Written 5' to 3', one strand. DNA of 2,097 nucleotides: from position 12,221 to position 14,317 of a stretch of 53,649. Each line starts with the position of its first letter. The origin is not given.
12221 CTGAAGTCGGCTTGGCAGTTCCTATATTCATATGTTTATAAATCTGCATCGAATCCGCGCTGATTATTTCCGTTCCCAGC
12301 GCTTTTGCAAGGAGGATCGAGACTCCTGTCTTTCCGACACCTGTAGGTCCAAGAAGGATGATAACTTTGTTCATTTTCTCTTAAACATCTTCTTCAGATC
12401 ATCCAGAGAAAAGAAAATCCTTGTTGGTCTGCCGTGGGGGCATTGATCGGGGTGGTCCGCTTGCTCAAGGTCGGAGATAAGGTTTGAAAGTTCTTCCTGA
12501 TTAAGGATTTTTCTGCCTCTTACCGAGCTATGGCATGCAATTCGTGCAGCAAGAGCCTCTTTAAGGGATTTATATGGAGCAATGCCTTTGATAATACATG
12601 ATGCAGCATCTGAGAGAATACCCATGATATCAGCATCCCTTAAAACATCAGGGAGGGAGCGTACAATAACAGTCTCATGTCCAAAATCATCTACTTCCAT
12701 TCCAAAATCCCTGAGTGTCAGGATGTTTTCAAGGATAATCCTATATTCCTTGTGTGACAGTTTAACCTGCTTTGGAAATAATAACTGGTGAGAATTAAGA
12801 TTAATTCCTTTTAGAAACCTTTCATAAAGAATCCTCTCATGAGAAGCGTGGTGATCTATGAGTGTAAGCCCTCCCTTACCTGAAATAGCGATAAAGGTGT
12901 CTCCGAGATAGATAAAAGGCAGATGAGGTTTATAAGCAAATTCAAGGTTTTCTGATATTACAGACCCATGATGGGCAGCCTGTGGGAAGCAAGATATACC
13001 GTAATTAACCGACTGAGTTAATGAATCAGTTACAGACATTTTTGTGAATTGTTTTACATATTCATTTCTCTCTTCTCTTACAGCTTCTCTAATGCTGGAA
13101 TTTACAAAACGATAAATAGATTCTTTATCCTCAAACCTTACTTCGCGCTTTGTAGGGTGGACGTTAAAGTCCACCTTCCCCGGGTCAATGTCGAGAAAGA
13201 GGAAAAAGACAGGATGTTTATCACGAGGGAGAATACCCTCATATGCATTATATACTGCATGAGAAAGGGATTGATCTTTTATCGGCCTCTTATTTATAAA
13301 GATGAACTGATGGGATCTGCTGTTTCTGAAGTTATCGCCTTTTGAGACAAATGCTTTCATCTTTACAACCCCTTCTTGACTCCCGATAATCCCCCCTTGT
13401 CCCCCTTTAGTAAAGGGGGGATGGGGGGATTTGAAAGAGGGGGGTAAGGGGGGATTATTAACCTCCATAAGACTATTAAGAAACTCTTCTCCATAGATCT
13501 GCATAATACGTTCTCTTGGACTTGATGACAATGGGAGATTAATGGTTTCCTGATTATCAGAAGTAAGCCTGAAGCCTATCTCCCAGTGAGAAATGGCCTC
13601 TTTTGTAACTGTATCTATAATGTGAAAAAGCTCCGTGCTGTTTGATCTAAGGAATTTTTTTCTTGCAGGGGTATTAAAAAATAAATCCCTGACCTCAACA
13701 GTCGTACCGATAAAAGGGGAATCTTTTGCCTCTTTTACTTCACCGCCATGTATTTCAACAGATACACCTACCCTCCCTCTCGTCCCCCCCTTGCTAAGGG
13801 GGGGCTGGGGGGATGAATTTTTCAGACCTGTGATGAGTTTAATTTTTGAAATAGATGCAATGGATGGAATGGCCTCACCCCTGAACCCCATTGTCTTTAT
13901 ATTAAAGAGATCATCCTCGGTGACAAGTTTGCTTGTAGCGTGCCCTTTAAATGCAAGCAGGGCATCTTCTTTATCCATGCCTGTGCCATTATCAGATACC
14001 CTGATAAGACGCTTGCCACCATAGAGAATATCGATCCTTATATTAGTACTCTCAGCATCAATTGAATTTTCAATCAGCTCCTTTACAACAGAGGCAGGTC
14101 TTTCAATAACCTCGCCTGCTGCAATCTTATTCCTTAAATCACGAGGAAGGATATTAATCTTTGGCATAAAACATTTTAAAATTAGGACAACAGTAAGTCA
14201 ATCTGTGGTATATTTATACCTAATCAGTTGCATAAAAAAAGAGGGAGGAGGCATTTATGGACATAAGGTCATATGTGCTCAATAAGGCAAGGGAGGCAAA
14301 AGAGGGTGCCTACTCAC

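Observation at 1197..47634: A palindromic C6/G6 element sits in frame inside at least nine housekeeping genes and always reads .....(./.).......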

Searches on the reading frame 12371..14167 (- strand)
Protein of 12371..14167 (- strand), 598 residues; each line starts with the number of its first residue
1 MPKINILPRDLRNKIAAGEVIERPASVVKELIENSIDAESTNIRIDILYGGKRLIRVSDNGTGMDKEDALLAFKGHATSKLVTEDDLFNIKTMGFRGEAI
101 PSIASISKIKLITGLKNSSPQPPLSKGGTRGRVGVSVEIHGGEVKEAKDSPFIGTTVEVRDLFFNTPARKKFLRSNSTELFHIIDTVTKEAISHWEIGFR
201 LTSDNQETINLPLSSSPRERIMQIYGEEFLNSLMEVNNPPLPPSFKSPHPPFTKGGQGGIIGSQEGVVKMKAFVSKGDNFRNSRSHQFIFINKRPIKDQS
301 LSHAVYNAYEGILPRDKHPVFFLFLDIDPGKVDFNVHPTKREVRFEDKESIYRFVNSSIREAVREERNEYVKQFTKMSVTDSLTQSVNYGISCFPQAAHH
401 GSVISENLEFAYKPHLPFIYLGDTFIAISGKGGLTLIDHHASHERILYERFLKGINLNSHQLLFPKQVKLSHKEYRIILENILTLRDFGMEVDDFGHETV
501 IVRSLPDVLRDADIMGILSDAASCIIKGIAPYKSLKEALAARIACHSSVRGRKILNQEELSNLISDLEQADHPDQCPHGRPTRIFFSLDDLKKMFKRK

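Call 9: search_protein_families(library=ncbifam, proteins=[window:12371-14167:-], max_evalue=1e-10)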
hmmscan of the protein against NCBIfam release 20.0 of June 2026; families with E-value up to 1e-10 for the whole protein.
window:12371-14167:- (598 aa): 8 families
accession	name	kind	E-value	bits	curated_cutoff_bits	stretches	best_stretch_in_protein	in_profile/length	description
TIGR00585.2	mutl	equivalog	8.3e-140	467.3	180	2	4-371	1-331/555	DNA mismatch repair endonuclease MutL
NF000949.0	PRK00095.1-2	equivalog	1.2e-136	457.3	750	3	2-237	5-224/634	DNA mismatch repair endonuclease MutL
NF000953.0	PRK00095.2-4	equivalog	9.6e-131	437.6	693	3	3-237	2-227/611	DNA mismatch repair endonuclease MutL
NF000950.0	PRK00095.1-3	equivalog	7.9e-127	424.3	756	3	1-238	1-225/641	DNA mismatch repair endonuclease MutL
NF000952.0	PRK00095.2-2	subfamily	2.7e-123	412.6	840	3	4-237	3-226/623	DNA mismatch repair endonuclease MutL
NF000948.0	PRK00095.1-1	equivalog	6.5e-95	319.3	701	2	3-237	2-228/625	DNA mismatch repair endonuclease MutL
NF000951.0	PRK00095.2-1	equivalog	3.6e-84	283.4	391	1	2-598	3-550/559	DNA mismatch repair endonuclease MutL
NF000954.0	PRK00095.2-5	equivalog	7.3e-71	239.3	937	2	4-237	7-227/588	DNA mismatch repair endonuclease MutL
